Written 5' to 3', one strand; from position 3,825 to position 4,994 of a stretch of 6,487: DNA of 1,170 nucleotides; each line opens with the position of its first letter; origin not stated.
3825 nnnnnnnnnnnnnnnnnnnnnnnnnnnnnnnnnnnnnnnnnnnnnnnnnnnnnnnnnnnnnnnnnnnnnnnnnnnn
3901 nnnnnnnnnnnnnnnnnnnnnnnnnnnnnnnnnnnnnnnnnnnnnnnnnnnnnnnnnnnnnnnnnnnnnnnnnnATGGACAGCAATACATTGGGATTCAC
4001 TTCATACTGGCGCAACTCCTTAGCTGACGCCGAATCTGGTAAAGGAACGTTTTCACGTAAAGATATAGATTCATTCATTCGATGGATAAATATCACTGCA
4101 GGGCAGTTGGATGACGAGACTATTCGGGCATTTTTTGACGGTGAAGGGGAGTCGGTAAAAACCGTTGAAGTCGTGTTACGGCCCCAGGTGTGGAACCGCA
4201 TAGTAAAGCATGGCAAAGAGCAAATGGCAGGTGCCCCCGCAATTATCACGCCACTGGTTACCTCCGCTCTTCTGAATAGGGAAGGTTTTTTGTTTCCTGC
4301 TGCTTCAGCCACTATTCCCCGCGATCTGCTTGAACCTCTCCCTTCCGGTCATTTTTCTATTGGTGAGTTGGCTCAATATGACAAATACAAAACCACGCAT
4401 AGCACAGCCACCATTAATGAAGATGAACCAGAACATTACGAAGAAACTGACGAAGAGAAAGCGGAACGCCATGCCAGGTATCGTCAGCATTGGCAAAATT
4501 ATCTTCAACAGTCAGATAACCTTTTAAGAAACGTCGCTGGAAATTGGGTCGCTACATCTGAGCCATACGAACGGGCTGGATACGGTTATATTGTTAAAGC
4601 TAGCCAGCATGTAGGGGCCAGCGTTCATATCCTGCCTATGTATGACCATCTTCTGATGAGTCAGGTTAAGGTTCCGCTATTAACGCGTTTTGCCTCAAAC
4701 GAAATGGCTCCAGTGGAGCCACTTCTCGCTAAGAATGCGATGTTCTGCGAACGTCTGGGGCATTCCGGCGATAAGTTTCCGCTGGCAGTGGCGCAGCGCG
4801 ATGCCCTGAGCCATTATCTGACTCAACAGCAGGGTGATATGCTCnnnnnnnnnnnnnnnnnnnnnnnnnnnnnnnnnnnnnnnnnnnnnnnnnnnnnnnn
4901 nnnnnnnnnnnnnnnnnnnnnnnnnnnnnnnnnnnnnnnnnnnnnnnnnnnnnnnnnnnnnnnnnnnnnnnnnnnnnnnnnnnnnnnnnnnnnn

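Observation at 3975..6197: Unrecognised N-terminal domain fused to an SF1B helicase core, cut off right after motif III by an IS insertion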

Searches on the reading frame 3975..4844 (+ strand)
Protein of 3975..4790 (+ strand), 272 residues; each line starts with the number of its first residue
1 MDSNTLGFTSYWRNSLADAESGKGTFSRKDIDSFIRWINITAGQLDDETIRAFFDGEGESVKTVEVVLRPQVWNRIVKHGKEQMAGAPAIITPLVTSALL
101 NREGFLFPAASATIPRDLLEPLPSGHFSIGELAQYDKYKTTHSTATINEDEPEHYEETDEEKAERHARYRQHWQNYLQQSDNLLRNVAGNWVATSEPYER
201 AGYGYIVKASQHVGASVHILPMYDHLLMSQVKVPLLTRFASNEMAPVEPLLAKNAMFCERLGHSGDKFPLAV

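Call 40: predict_structure(alignment_id=A1)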
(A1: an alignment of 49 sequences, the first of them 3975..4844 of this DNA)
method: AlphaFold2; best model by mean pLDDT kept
length: 290 residues; sequences in the alignment: 49
mean_pLDDT: 56.5   pTM: 0.56
mean pLDDT of the five models: 56.5, 40.1, 39.5, 36.3, 35.7
residues with pLDDT >= 90: 0; 70-90: 77; 50-70: 72; < 50: 141
segments of 3 or more residues with pLDDT < 50: 1-15, 17-32, 79-89, 116-154, 213-218, 223-243, 257-274, 280-282, 284-290
pLDDT, mean of each block of 10 residues (from residue 1): 38 47 39 63 83 82 77 59 44 67 83 50 34 43 32 62 88 85 64 57 68 49 42 41 56 52 41 50 42
secondary structure, 60 per line:
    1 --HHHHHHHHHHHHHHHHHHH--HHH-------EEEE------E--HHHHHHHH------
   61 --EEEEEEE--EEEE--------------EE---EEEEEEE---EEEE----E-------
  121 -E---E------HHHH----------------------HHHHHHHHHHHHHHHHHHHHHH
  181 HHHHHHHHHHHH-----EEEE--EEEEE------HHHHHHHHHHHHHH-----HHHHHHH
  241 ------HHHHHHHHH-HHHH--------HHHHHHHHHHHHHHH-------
elements in order: H3-21 E34-37 H47-54 E63-69 E72-75 E95-101 E105-108 H133-136 H159-192 E198-201 E204-208 H215-228 H234-240 H247-255 H257-260 H269-283

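Call 41: search_protein_representatives(protein=window:3975-4790:+)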
Query: 272 residues. Proteins with E-value up to 0.001 (for the whole library): 229; up to 1e-10: 152; up to 1e-30: 36. The best 150 are listed.
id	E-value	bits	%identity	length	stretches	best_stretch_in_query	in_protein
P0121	6.1e-61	222.5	93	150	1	51-160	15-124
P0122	5.4e-53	196.5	61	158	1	2-151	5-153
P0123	1.1e-51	192.2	41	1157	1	2-271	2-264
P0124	4.4e-50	186.9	42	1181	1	6-271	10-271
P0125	1.3e-49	185.4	40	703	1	1-271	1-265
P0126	3.4e-49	184.0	40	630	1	1-271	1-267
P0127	2.0e-47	178.2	38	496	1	1-271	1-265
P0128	1.5e-46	175.4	66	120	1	1-119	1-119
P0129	1.1e-44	169.2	37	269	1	1-259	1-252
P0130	3.2e-44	167.7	37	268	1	2-271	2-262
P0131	3.1e-42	161.2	37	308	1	6-271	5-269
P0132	3.2e-41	157.9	35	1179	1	1-271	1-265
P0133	5.1e-41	157.2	37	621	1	4-271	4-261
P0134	3.5e-40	154.5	35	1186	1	1-271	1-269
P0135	3.9e-38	147.8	34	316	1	2-271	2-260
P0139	1.3e-36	142.8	32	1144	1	7-271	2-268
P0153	4.6e-32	127.9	31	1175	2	3-272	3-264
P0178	3.4e-26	108.6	29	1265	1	42-271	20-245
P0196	2.1e-22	96.2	26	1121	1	3-272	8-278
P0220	1.5e-19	86.8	31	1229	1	4-271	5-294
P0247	8.7e-15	71.2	26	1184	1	8-271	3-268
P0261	6.6e-13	65.1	24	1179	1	5-263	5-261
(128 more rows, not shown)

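Call 44: search_protein_families(library=pfam, proteins=[P0123, P0139, P0153, P0178, P0196, P0220, P0247, P0261], max_evalue=0.0001)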
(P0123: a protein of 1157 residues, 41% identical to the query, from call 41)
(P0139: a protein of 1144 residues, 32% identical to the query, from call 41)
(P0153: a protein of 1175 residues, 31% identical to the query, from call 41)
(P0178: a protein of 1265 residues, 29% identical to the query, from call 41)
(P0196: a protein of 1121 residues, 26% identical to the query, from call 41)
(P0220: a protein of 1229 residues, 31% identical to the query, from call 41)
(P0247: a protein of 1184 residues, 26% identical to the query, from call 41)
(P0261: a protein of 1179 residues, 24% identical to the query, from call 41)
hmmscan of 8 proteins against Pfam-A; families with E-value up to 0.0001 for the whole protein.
P0123 (1157 aa): 4 families
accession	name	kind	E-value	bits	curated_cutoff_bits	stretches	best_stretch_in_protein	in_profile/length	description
PF13087.12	AAA_12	-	2.6e-16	60.2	27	1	784-964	18-194/195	AAA domain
PF13086.12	AAA_11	-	3e-12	47.3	27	1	264-336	3-73/257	AAA domain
PF13091.12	PLDc_2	-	3.5e-09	37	27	1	1022-1151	2-129/132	PLD-like domain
PF13604.12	AAA_30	-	2.8e-08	34.2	27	0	263-327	2-59/191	AAA domain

P0139 (1144 aa): 3 families
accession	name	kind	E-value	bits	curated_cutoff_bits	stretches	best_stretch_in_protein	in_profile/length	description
PF13087.12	AAA_12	-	3.4e-19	69.6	27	1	903-1112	19-194/195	AAA domain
PF13086.12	AAA_11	-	2.1e-10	41.2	27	1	267-339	2-72/257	AAA domain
PF13604.12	AAA_30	-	5.7e-06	26.6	27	0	267-331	2-59/191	AAA domain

P0153 (1175 aa): 7 families
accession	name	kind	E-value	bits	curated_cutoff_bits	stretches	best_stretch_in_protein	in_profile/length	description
PF13087.12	AAA_12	-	2.5e-23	83.1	27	1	798-967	19-194/195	AAA domain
PF13086.12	AAA_11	-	4.4e-14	53.3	27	1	265-434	5-172/257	AAA domain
PF13091.12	PLDc_2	-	4.2e-11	43.3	27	1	1025-1139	3-110/132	PLD-like domain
PF13604.12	AAA_30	-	1.7e-08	34.9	27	1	264-332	4-64/191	AAA domain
PF01443.25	Viral_helicase1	-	3.1e-07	30.9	21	0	840-964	109-227/228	Viral superfamily 1 RNA helicase core domain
PF13245.12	AAA_19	-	1.9e-06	28.5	25.1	0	280-337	12-64/134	AAA domain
PF00580.27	UvrD-helicase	-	6.6e-05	23.2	23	1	282-452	16-191/271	UvrD/REP helicase N-terminal domain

P0178 (1265 aa): 5 families
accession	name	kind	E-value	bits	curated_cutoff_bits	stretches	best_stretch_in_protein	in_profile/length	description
PF13087.12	AAA_12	-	8.8e-21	74.8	27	1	876-1060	18-194/195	AAA domain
PF13086.12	AAA_11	-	1.1e-11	45.5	27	1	244-314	2-70/257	AAA domain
PF13604.12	AAA_30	-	5.3e-08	33.3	27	1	244-309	2-60/191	AAA domain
PF13091.12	PLDc_2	-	4.5e-07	30.2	27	1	1129-1223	11-104/132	PLD-like domain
PF13245.12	AAA_19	-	1e-05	26.2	25.1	0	262-319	12-64/134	AAA domain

P0196 (1121 aa): 4 families
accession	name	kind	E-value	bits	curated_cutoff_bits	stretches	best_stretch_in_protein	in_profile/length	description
PF13087.12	AAA_12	-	4.5e-16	59.4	27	1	903-1081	24-194/195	AAA domain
PF13086.12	AAA_11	-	2.6e-10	41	27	1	278-346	4-70/257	AAA domain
PF13604.12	AAA_30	-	1.9e-08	34.7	27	1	276-341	2-60/191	AAA domain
PF01443.25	Viral_helicase1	-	7.2e-05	23.1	21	0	797-836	60-101/228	Viral superfamily 1 RNA helicase core domain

P0220 (1229 aa): 5 families
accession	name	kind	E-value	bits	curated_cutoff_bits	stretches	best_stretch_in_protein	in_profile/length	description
PF13087.12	AAA_12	-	6.8e-19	68.6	27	1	829-1018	15-194/195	AAA domain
PF13086.12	AAA_11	-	8.9e-15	55.6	27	1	295-367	4-74/257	AAA domain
PF13091.12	PLDc_2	-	1.5e-09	38.2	27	1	1082-1205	8-119/132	PLD-like domain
PF13245.12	AAA_19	-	1.3e-07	32.3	25.1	0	309-365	10-61/134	AAA domain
PF13604.12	AAA_30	-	1e-06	29.1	27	0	293-338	2-45/191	AAA domain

P0247 (1184 aa): 6 families
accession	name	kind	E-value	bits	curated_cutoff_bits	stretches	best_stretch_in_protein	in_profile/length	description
PF13087.12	AAA_12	-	5.1e-23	82.1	27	1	795-978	14-194/195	AAA domain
PF13086.12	AAA_11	-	2.6e-13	50.8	27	1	267-507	2-201/257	AAA domain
PF13091.12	PLDc_2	-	2.9e-11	43.8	27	1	1037-1154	3-111/132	PLD-like domain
PF13604.12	AAA_30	-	4.8e-10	39.9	27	0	267-331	2-59/191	AAA domain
PF13245.12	AAA_19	-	9.6e-08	32.7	25.1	0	283-342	10-64/134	AAA domain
PF01443.25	Viral_helicase1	-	6.3e-06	26.6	21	0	894-975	158-227/228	Viral superfamily 1 RNA helicase core domain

P0261 (1179 aa): 1 family
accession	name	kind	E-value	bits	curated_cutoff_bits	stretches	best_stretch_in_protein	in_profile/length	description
PF13087.12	AAA_12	-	1.5e-14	54.4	27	1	784-951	17-175/195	AAA domain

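Call 49: predict_structure(alignment_id=A3)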
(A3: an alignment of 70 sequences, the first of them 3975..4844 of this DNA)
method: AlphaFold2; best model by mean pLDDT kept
length: 290 residues; sequences in the alignment: 70
mean_pLDDT: 86.1   pTM: 0.73
mean pLDDT of the five models: 86.1, 84.2, 83.7, 83.3, 82.4
residues with pLDDT >= 90: 137; 70-90: 131; 50-70: 21; < 50: 1
segments of 3 or more residues with pLDDT < 50: none
pLDDT, mean of each block of 10 residues (from residue 1): 91 83 87 90 93 92 93 87 79 94 91 92 87 92 71 69 88 92 93 87 91 67 92 90 84 75 80 85 83
secondary structure, 60 per line:
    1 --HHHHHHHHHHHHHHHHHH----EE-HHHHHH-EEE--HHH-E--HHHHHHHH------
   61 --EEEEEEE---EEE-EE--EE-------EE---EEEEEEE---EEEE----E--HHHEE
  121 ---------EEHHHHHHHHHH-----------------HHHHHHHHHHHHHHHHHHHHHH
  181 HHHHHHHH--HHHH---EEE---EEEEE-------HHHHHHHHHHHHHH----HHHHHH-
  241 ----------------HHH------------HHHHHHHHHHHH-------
elements in order: H3-20 H28-33 E35-37 H47-54 E63-69 E73-75 E95-101 E105-108 H132-141 H159-188 H191-194 E198-200 E204-208 H216-229 H234-239 H272-283

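Call 59: fold_search(model_id=the predicted structure, library=pdb)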
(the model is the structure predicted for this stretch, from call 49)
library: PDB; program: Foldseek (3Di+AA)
matches with E <= 10: 203; with E <= 0.001: 0
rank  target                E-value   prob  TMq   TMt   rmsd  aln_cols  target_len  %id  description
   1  9mkb_BA               2.2e-01  0.02  0.10  0.07  33.6       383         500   10  Structure of the bacteriophage T4 portal-neck-tail complex (released 2025-12-24)
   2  7z18_A                4.6e-01  0.07  0.11  0.17  11.0        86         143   19  E. coli C-P lyase bound to a PhnK ABC dimer and ATP (released 2022-05-25)
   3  4xb6_A                6.2e-01  0.06  0.11  0.18  10.8        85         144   18  Structure of the E. coli C-P lyase core complex (released 2015-08-19)
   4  7z17_A                6.2e-01  0.06  0.11  0.17  11.1        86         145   19  E. coli C-P lyase bound to a PhnK ABC dimer in an open conformation (released 2022-05-25)
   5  2pce_A                7.9e-01  0.05  0.10  0.08   9.0        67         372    9  Crystal structure of putative mandelate racemase/muconate lactonizing enzyme from Roseovarius nubinhibens ISM (released 2007-04-10)
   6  3fv9_C                8.9e-01  0.04  0.10  0.08  12.8       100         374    8  Crystal structure of putative mandelate racemase/muconatelactonizing enzyme from ROSEOVARIUS NUBINHIBENS ISM complexed (released 2009-01-27)
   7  2pce_F                1.1e+00  0.04  0.10  0.08   9.6        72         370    8  Crystal structure of putative mandelate racemase/muconate lactonizing enzyme from Roseovarius nubinhibens ISM (released 2007-04-10)
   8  7z17_E                1.1e+00  0.04  0.10  0.16  11.1        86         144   20  E. coli C-P lyase bound to a PhnK ABC dimer in an open conformation (released 2022-05-25)
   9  2pmq_B                1.1e+00  0.04  0.10  0.08   8.8        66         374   15  Crystal structure of a mandelate racemase/muconate lactonizing enzyme from Roseovarius sp. HTCC2601 (released 2007-05-08)
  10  3a5x                  1.1e+00  0.03  0.10  0.06  36.3       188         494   11  L-type straight flagellar filament made of full-length flagellin (released 2010-03-16)
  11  2pmq_A                1.3e+00  0.04  0.10  0.08   9.6        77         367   16  Crystal structure of a mandelate racemase/muconate lactonizing enzyme from Roseovarius sp. HTCC2601 (released 2007-05-08)
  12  7z19_E                1.3e+00  0.03  0.10  0.16  11.1        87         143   18  E. coli C-P lyase bound to a single PhnK ABC domain (released 2022-05-25)
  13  7z19_A                1.3e+00  0.03  0.10  0.15  11.1        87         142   18  E. coli C-P lyase bound to a single PhnK ABC domain (released 2022-05-25)
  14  4xb6_E                1.5e+00  0.04  0.11  0.17  10.8        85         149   18  Structure of the E. coli C-P lyase core complex (released 2015-08-19)
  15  3fv9_D                1.5e+00  0.03  0.10  0.08   9.0        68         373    9  Crystal structure of putative mandelate racemase/muconatelactonizing enzyme from ROSEOVARIUS NUBINHIBENS ISM complexed (released 2009-01-27)
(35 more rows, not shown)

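Call 66: fold_search(model_id=the predicted structure, library=viral)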
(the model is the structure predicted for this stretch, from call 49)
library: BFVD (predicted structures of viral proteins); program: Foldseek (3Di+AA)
matches with E <= 10: 176; with E <= 0.001: 0
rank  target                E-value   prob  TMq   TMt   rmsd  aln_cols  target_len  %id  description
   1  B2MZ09                1.4e-01  0.02  0.10  0.09  25.0       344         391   14  Glycoprotein D [Infectious laryngotracheitis virus]
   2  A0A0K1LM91            3.8e-01  0.02  0.09  0.12  26.5       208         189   12  Uncharacterized protein [Caulobacter phage Seuss]
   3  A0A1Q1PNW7            4.1e-01  0.10  0.14  0.29  12.9       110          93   11  (no name in the UniProt tables at hand)
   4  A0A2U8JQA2            4.6e-01  0.03  0.10  0.03  28.1       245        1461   13  Nonstructural polyprotein (Fragment) [Robinvale bee virus 5]
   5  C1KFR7                4.9e-01  0.08  0.16  0.20  14.8       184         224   10  BIG2 domain-containing protein [Lactobacillus phage Lb338-1]
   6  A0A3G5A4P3            5.2e-01  0.02  0.09  0.09  23.9       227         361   10  Uncharacterized protein (Fragment) [Harvfovirus sp.]
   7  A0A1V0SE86            5.5e-01  0.06  0.11  0.08  14.9       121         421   12  Uncharacterized protein [Indivirus ILV1]
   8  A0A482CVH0            6.2e-01  0.03  0.12  0.11  16.8       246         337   13  (no name in the UniProt tables at hand)
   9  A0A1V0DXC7            6.9e-01  0.02  0.07  0.05  17.3       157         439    8  AAA+ ATPase domain-containing protein [Yersinia phage fHe-Yen9-01]
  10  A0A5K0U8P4            7.8e-01  0.03  0.11  0.12  11.3       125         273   13  Uncharacterized protein [Yasminevirus sp. GU-2018]
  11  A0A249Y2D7            8.8e-01  0.06  0.13  0.24  11.4       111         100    9  Uncharacterized protein [Serratia phage 2050H1]
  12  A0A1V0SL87            8.8e-01  0.04  0.12  0.07  20.3       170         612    9  DUF4116 domain-containing protein [Klosneuvirus KNV1]
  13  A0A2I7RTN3            1.0e+00  0.02  0.11  0.12  20.1       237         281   10  (no name in the UniProt tables at hand)
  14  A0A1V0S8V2            1.2e+00  0.03  0.11  0.08  20.7       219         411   10  Uncharacterized protein [Catovirus CTV1]
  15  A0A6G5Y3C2            1.2e+00  0.04  0.10  0.18   8.1        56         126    9  (no name in the UniProt tables at hand)
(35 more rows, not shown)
